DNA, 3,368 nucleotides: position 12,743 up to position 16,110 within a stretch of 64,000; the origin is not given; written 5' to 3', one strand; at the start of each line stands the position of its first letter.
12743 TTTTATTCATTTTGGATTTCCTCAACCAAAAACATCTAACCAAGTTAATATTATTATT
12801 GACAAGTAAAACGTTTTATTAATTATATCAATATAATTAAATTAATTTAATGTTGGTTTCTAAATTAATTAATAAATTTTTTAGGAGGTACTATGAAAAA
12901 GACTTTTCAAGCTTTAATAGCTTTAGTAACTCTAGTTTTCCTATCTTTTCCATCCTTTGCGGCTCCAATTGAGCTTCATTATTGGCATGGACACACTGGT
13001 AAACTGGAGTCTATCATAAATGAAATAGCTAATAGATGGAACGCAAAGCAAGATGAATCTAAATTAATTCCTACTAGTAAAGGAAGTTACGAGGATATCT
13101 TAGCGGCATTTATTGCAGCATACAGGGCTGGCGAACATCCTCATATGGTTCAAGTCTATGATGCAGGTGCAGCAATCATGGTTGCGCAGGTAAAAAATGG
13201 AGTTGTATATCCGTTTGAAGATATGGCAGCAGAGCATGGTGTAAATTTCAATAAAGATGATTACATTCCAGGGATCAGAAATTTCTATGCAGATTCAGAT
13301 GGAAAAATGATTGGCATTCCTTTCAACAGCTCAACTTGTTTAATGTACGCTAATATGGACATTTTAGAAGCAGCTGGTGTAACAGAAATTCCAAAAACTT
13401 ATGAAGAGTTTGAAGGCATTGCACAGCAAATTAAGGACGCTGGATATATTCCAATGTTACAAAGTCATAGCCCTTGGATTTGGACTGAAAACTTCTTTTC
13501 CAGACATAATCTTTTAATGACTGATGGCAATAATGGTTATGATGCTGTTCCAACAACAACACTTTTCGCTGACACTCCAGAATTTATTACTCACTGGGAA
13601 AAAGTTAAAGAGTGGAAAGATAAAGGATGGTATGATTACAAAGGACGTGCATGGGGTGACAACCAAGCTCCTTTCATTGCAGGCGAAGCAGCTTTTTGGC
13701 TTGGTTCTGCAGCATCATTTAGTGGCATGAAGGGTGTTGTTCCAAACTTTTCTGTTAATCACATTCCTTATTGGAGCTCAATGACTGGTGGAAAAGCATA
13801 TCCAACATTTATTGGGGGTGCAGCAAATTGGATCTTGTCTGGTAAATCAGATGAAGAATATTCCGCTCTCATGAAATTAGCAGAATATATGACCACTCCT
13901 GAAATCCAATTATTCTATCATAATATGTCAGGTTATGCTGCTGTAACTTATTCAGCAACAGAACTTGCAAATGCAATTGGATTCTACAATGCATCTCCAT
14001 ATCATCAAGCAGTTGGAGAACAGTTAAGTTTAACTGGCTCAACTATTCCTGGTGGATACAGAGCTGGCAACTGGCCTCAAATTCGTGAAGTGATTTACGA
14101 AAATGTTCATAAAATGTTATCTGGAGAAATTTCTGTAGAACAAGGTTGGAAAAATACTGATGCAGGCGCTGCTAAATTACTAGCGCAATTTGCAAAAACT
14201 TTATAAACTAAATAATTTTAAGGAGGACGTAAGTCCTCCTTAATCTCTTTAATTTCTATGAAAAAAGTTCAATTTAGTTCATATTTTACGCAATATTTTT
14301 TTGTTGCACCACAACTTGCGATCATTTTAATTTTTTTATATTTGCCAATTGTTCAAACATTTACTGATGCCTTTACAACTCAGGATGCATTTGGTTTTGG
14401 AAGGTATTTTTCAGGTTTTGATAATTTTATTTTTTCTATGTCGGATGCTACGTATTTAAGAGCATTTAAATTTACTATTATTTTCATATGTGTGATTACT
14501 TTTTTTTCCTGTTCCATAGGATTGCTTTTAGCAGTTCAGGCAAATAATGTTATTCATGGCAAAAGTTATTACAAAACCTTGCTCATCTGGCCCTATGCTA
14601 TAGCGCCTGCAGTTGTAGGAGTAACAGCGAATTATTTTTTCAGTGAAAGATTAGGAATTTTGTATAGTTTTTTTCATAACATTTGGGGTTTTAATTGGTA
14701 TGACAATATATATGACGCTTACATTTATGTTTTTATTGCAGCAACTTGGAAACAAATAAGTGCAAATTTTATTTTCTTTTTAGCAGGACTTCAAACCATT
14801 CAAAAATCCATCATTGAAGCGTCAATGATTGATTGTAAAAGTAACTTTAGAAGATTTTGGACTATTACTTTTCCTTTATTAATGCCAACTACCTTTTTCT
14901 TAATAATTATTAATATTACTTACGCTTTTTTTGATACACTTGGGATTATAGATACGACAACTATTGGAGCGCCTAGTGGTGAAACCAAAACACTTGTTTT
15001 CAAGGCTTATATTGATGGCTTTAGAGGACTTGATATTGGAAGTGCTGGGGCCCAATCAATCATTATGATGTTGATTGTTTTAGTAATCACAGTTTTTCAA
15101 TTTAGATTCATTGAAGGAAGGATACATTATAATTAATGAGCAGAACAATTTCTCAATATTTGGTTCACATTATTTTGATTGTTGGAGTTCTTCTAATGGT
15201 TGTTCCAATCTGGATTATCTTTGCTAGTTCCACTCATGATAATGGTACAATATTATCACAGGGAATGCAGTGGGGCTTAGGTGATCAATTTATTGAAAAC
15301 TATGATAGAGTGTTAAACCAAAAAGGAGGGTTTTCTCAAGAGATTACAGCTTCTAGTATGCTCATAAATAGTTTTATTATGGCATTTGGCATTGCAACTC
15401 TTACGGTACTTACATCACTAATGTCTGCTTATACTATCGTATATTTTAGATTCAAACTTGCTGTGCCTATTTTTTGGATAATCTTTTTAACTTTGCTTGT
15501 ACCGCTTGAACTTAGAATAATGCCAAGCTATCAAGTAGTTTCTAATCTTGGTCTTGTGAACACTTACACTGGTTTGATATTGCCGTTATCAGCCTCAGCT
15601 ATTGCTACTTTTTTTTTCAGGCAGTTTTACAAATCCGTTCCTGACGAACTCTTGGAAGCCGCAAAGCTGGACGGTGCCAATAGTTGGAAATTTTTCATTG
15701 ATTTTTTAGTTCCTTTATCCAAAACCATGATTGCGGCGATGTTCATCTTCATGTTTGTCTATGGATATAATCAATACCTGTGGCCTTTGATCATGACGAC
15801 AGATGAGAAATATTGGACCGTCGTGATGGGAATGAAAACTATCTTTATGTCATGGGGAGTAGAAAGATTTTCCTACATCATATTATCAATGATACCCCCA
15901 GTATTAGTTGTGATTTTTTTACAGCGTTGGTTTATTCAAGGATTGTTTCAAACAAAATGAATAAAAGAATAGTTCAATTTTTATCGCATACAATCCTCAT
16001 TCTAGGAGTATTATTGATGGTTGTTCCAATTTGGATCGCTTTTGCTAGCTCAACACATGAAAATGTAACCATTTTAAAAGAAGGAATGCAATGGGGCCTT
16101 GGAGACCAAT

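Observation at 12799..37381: One LacI repressor and four identical 23-nt promoter/operator units wiring a ~25-kb, three-transporter catabolic island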

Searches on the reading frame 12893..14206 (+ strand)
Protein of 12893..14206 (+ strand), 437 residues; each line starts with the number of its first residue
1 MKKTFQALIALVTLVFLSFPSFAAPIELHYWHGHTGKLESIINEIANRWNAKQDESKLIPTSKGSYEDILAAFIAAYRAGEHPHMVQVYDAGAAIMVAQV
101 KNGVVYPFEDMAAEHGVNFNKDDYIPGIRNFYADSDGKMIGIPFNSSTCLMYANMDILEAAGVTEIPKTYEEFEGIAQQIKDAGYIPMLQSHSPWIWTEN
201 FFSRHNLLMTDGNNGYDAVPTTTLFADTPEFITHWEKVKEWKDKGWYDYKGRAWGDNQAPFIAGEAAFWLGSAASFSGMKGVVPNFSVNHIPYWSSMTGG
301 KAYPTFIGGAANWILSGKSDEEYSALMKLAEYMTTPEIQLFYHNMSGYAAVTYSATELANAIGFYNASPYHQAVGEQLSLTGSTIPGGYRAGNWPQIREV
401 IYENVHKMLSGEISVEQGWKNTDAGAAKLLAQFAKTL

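Call 9: search_protein_families(library=pfam, proteins=[window:12893-14206:+])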
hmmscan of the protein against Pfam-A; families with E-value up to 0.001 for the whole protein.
window:12893-14206:+ (437 aa): 2 families
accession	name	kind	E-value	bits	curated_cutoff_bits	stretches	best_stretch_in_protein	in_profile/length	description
PF13416.11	SBP_bac_8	-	2.9e-26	93.4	27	1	57-359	13-269/279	Bacterial extracellular solute-binding protein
PF01547.30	SBP_bac_1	-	2.7e-19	70.8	26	1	39-339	5-306/307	Bacterial extracellular solute-binding protein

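Call 11: search_protein_families(library=ncbifam, proteins=[window:12893-14206:+])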
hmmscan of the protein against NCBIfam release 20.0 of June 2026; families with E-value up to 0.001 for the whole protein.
window:12893-14206:+ (437 aa): 1 family
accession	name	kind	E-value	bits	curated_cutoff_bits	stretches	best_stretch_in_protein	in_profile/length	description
NF008211.0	PRK10974.1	equivalog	3e-73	246.9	411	1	9-435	10-436/439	sn-glycerol-3-phosphate ABC transporter substrate-binding protein UgpB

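Call 39: search_solved_structures(query=window:12893-14206:+, max_evalue=0.00001)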
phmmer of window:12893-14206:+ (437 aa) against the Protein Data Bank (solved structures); distinct sequences matched with E-value up to 0.00001: 24.
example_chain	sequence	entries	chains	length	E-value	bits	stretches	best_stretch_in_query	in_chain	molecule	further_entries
9lff_A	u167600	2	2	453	2e-66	228.1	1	21-418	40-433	SN-glycerol-3-phophate ABC transporter, periplasmic SN-glycerol-3-phosphate-binding protei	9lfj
4aq4_A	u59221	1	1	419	6.2e-61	210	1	28-435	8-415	SN-GLYCEROL-3-PHOSPHATE-BINDING PERIPLASMIC PROTEIN UGPB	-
6x84_A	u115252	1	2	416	9.2e-60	206.1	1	28-435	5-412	sn-glycerol-3-phosphate-binding periplasmic protein UgpB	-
7c0t_A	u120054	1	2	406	3.1e-14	56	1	25-355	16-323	Sugar ABC transporter, periplasmic sugar-binding protein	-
7eho_A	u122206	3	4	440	1e-13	54.3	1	77-417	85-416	Chitin oligosaccharide binding protein NagB2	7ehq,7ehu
7c14_A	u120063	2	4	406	1.3e-13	54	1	25-356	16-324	Sugar ABC transporter, periplasmic sugar-binding protein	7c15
7c16_A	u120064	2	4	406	1.4e-13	53.8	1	25-356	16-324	Sugar ABC transporter, periplasmic sugar-binding protein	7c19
7c0y_A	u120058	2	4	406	1.6e-13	53.7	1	25-356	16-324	Sugar ABC transporter, periplasmic sugar-binding protein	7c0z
7c0v_A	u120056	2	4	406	2e-13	53.4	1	25-355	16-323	Sugar ABC transporter, periplasmic sugar-binding protein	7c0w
7c0x_A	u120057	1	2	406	2.1e-13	53.3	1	25-355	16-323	Sugar ABC transporter, periplasmic sugar-binding protein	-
7c0f_A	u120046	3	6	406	2.1e-13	53.3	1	25-355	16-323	Sugar ABC transporter, periplasmic sugar-binding protein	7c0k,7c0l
7c0u_A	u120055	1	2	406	5.5e-13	51.9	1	25-355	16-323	Sugar ABC transporter, periplasmic sugar-binding protein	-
7c0o_A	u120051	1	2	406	7.4e-13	51.5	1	25-355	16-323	Sugar ABC transporter, periplasmic sugar-binding protein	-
7c0r_A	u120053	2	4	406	9.7e-13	51.1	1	25-355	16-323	Sugar ABC transporter, periplasmic sugar-binding protein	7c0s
4g68_B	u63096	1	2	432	1.4e-11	47.3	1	23-351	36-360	ABC transporter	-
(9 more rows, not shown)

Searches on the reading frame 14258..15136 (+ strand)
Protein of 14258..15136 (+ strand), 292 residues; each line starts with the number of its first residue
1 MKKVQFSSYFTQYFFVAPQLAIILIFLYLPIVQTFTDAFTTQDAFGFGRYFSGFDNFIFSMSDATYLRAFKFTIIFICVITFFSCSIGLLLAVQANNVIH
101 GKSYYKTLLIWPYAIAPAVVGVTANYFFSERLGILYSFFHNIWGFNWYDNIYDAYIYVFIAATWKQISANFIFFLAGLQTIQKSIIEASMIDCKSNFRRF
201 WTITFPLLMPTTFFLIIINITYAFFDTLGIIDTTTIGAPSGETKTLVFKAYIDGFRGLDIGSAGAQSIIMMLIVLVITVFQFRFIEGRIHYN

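Call 9: search_protein_families(library=pfam, proteins=[window:14258-15136:+])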
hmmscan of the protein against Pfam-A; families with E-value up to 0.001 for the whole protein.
window:14258-15136:+ (292 aa): 1 family
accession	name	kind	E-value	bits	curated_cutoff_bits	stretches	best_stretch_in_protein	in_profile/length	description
PF00528.27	BPD_transp_1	-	0.00018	21.7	26.4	0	115-288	43-181/184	Binding-protein-dependent transport system inner membrane component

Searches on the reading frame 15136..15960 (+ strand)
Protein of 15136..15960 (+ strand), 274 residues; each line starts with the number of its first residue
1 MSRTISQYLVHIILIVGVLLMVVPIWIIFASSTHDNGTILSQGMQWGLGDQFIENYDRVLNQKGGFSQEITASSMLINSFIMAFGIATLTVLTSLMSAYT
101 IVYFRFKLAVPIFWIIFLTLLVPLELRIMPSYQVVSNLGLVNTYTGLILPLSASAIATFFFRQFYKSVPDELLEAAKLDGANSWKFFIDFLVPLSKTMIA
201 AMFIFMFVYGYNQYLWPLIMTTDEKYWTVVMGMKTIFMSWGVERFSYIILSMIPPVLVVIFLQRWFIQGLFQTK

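Call 9: search_protein_families(library=pfam, proteins=[window:15136-15960:+])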
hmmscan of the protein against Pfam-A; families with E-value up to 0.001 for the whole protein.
window:15136-15960:+ (274 aa): 1 family
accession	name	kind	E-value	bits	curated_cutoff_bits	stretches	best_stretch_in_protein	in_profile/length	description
PF00528.27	BPD_transp_1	-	1.1e-14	55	26.4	1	104-270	12-182/184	Binding-protein-dependent transport system inner membrane component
